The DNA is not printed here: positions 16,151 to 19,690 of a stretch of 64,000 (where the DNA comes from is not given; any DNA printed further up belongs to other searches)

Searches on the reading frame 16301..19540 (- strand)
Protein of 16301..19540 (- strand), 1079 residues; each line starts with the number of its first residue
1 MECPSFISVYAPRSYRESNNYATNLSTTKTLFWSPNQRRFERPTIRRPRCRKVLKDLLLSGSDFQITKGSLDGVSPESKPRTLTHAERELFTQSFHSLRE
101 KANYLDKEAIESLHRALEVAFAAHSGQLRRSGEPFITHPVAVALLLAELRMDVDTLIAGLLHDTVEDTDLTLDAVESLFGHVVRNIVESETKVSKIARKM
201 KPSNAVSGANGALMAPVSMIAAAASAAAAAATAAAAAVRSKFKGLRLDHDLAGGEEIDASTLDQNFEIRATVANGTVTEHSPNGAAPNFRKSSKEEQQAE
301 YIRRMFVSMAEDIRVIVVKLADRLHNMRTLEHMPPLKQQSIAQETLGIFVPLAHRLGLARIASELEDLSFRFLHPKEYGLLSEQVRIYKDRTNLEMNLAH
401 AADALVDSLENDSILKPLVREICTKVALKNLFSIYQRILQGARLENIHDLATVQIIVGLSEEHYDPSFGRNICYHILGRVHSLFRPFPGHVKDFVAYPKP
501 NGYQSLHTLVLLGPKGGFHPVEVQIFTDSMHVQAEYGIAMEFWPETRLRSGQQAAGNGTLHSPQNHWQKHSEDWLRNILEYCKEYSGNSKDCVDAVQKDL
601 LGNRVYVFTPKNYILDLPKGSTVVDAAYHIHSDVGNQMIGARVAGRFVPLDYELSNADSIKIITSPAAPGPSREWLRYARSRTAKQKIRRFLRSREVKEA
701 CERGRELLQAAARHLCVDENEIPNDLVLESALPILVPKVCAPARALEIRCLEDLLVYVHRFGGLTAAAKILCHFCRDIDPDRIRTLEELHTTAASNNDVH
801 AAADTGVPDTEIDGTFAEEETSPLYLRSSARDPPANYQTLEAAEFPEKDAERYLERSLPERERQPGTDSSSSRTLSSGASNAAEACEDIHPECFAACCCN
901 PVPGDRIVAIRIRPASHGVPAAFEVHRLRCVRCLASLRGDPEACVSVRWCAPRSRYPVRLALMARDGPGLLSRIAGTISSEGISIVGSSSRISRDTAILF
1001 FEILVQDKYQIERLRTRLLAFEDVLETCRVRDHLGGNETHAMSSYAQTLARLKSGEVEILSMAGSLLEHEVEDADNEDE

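Call 15: search_protein_families(library=pfam, proteins=[window:16301-19540:-], max_evalue=0.00001)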
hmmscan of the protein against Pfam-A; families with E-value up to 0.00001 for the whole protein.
window:16301-19540:- (1079 aa): 6 families
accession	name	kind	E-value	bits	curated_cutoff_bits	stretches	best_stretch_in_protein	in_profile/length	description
PF13328.12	HD_4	-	1.4e-42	145.5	27.2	2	288-358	85-155/156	HD domain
PF02824.27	TGS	-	6.8e-22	77.7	22.2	1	605-664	1-60/60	TGS domain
PF04607.23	RelA_SpoT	-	1.4e-18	67.7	27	1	428-540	3-104/113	Region found in RelA / SpoT proteins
PF01966.28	HD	-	4.3e-10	40.3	22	1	136-202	2-75/116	HD domain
PF13291.12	ACT_4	-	5.4e-10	40.3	27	1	954-1026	3-77/80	ACT domain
PF01842.31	ACT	-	6.7e-07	29.4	27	1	962-1018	5-61/66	ACT domain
